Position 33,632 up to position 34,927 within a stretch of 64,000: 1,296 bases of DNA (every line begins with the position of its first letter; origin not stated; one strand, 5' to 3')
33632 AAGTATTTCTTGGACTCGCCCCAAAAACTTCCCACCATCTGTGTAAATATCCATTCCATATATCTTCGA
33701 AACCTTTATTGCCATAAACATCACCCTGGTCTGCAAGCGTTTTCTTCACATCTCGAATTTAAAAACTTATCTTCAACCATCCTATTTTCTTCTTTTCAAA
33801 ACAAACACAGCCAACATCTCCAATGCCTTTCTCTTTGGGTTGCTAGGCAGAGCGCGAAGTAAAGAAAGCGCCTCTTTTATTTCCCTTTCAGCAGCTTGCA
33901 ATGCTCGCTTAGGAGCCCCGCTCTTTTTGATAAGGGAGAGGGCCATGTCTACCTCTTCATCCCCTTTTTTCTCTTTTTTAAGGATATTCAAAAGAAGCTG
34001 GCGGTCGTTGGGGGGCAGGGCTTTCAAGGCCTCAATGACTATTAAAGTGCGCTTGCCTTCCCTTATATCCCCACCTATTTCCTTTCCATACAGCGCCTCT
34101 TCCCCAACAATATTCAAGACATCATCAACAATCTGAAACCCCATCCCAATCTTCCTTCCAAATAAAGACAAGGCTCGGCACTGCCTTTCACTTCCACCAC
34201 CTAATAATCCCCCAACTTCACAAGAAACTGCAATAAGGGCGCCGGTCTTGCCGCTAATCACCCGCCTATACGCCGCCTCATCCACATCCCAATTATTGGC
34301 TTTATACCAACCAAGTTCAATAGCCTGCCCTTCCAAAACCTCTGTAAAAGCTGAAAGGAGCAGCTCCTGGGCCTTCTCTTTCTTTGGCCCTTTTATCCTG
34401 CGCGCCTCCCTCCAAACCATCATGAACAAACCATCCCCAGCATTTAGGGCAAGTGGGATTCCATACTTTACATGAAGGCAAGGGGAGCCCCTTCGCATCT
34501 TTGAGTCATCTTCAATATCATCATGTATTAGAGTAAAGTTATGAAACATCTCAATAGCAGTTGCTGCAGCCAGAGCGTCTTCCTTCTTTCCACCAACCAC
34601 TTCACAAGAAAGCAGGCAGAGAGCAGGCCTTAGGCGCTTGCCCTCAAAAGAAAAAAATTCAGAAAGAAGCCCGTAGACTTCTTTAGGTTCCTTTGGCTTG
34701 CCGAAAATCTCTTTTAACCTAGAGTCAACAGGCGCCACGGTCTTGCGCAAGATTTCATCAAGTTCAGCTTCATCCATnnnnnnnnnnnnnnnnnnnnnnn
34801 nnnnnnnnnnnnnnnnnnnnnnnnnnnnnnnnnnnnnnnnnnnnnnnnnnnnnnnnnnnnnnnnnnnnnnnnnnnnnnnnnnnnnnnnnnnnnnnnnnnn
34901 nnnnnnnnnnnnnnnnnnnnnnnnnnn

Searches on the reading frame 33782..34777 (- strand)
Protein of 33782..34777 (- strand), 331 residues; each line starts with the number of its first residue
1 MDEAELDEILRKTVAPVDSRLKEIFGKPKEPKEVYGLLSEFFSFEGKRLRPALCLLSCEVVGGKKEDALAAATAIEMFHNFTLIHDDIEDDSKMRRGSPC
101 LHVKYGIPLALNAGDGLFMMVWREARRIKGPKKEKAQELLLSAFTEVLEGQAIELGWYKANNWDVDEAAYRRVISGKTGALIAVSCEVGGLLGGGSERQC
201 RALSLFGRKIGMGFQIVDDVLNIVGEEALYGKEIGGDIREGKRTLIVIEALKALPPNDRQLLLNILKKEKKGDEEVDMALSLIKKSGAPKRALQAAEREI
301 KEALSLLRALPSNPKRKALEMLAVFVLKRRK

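Call 78: search_protein_families(library=pfam, proteins=[window:33782-34777:-], max_evalue=0.001)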
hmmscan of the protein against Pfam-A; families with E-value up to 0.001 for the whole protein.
window:33782-34777:- (331 aa): 1 family
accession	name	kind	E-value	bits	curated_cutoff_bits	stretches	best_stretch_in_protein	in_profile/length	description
PF00348.22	polyprenyl_synt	-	3.2e-67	226.8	27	1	33-282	3-250/251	Polyprenyl synthetase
